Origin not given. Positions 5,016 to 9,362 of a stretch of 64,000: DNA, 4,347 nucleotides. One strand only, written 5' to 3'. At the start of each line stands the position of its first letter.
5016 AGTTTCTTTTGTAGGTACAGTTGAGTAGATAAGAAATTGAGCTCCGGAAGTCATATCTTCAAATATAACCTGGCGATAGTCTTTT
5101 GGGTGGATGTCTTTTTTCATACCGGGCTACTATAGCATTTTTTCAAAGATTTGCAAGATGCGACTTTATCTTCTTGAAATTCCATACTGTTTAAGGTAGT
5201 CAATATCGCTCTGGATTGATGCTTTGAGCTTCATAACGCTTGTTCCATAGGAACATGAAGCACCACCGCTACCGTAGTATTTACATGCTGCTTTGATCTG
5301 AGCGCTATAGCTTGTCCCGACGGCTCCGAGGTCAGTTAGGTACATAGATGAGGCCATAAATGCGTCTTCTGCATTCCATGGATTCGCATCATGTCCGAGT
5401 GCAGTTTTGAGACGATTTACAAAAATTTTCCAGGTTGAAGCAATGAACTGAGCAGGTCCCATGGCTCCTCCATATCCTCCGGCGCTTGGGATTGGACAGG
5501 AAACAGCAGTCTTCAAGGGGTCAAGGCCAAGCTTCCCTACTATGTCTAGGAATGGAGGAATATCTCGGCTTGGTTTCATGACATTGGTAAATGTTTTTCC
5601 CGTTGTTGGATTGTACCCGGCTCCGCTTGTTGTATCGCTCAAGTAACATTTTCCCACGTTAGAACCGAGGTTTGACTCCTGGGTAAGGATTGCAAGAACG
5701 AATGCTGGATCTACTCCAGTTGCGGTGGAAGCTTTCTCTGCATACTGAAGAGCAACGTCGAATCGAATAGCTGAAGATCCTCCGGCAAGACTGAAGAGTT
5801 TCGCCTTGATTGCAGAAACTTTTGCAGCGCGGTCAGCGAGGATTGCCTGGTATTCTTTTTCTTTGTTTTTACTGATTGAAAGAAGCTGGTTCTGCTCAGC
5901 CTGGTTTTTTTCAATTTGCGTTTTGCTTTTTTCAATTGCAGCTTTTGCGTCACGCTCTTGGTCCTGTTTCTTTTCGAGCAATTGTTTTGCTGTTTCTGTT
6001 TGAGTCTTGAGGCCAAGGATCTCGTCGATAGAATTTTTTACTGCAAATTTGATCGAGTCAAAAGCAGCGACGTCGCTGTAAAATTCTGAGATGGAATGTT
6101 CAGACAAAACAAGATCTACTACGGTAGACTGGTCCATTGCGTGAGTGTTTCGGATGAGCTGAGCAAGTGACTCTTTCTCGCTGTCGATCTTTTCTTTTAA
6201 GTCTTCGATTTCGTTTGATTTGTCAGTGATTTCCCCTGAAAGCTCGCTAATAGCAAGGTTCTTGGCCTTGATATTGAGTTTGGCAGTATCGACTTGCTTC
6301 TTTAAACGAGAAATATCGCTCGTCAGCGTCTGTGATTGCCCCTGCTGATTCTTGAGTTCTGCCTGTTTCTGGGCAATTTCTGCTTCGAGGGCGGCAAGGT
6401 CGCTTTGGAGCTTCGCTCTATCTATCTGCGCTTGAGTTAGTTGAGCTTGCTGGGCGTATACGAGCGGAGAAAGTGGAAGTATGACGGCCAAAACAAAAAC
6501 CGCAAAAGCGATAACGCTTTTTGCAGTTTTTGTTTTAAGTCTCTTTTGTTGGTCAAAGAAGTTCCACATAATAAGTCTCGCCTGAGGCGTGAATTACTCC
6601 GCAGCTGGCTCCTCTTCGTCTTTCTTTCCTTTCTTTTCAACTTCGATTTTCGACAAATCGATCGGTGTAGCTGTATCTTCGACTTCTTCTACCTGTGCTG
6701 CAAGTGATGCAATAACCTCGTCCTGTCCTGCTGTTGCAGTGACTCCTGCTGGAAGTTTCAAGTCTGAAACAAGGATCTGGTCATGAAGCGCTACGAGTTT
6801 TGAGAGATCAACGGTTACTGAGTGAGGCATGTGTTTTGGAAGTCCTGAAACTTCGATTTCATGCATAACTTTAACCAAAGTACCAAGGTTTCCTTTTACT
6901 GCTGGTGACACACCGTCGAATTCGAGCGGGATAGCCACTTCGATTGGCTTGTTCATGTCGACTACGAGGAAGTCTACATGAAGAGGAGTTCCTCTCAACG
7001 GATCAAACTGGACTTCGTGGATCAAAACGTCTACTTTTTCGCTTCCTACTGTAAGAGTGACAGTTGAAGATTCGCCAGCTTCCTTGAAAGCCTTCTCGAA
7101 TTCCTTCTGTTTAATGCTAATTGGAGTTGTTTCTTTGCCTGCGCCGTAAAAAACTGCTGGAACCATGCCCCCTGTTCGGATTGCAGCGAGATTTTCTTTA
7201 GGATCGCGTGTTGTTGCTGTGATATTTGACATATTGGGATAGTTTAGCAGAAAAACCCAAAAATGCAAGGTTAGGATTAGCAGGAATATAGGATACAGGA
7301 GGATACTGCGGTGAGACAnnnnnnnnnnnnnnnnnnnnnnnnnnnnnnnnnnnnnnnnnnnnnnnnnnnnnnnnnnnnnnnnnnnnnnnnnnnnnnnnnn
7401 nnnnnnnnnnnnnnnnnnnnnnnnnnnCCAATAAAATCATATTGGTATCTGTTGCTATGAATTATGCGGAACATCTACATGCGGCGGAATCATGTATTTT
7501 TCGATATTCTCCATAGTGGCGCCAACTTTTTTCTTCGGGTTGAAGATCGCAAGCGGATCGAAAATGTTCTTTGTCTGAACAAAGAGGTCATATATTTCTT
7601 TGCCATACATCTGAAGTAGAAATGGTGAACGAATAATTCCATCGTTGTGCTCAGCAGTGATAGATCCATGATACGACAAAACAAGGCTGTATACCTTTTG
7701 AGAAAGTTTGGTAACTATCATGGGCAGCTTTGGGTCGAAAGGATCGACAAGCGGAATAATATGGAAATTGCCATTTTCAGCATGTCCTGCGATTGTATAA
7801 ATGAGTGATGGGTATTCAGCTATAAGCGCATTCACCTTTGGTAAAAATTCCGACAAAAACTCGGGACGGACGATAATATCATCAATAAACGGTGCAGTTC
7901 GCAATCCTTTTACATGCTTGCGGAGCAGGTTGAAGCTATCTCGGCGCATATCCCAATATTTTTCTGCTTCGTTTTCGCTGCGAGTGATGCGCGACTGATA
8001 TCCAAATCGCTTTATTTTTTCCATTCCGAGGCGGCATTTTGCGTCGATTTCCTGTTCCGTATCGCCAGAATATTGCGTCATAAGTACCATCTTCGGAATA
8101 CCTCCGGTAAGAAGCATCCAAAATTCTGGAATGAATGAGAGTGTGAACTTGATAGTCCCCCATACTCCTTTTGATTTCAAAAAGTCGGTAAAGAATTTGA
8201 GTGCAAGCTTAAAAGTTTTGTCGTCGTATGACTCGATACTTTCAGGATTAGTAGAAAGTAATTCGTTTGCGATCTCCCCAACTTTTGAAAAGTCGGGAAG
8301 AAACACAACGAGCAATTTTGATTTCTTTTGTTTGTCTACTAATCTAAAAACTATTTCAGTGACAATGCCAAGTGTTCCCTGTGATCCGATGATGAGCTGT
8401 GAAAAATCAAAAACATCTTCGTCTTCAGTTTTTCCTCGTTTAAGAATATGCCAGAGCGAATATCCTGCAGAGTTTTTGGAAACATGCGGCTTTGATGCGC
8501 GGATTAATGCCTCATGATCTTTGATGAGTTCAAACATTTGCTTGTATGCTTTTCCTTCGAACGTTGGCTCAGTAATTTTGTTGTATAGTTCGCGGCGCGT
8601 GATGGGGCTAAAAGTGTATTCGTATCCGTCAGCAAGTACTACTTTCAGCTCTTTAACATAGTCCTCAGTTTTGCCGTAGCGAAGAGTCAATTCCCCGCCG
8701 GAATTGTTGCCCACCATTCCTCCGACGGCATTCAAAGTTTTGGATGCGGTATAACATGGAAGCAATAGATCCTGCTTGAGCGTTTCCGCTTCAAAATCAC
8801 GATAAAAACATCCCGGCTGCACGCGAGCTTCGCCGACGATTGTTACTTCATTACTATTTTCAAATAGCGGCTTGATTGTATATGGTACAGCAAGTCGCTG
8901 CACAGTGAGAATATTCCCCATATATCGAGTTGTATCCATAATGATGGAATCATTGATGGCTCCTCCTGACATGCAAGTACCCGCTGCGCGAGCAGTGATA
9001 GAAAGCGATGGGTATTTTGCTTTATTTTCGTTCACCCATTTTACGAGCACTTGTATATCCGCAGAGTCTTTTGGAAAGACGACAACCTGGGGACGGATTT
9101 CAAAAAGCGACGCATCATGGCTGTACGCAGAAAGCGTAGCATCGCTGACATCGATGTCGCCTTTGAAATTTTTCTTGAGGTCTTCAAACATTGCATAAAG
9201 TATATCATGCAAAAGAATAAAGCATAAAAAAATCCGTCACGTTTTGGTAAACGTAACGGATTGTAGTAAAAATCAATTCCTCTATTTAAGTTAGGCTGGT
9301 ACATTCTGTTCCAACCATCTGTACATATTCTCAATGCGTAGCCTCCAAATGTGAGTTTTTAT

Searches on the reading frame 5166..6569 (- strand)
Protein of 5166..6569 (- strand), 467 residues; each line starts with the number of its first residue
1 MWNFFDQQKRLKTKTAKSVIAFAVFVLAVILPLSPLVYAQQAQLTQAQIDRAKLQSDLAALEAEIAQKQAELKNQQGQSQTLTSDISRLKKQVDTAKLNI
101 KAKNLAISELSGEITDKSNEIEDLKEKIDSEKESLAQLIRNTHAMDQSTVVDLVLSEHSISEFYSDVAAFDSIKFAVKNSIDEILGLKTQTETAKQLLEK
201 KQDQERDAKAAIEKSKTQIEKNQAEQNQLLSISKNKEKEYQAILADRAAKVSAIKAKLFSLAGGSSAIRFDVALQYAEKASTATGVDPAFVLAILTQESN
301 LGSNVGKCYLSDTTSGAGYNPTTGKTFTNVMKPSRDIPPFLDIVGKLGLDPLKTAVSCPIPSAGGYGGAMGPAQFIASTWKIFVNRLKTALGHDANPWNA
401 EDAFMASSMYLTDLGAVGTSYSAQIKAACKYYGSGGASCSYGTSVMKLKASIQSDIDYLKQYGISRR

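Call 46: search_protein_families(library=pfam, proteins=[window:5166-6569:-], max_evalue=0.001)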
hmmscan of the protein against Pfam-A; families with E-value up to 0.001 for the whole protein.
window:5166-6569:- (467 aa): 3 families
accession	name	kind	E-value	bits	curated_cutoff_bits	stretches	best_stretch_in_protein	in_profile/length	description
PF13406.11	SLT_2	-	4.4e-08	33.1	24.3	1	277-415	77-200/292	Transglycosylase SLT domain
PF08614.16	ATG16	-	6.8e-06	26.8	33.7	1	26-114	72-160/200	Autophagy protein 16 (ATG16)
PF06818.20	Fez1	-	3.3e-05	24.9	34.4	0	53-147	14-108/199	Fez1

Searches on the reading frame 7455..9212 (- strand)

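Call 46: search_protein_families(library=pfam, proteins=[window:7455-9212:-], max_evalue=0.001)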
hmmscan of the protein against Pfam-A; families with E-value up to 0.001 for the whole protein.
window:7455-9212:- (585 aa): 2 families
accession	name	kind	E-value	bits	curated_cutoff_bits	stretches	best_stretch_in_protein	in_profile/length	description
PF02913.24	FAD-oxidase_C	-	3.5e-38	132.2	21.2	1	295-561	2-247/248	FAD linked oxidases, C-terminal domain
PF01565.28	FAD_binding_4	-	1.1e-21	77.4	26.4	1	41-198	1-135/139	FAD binding domain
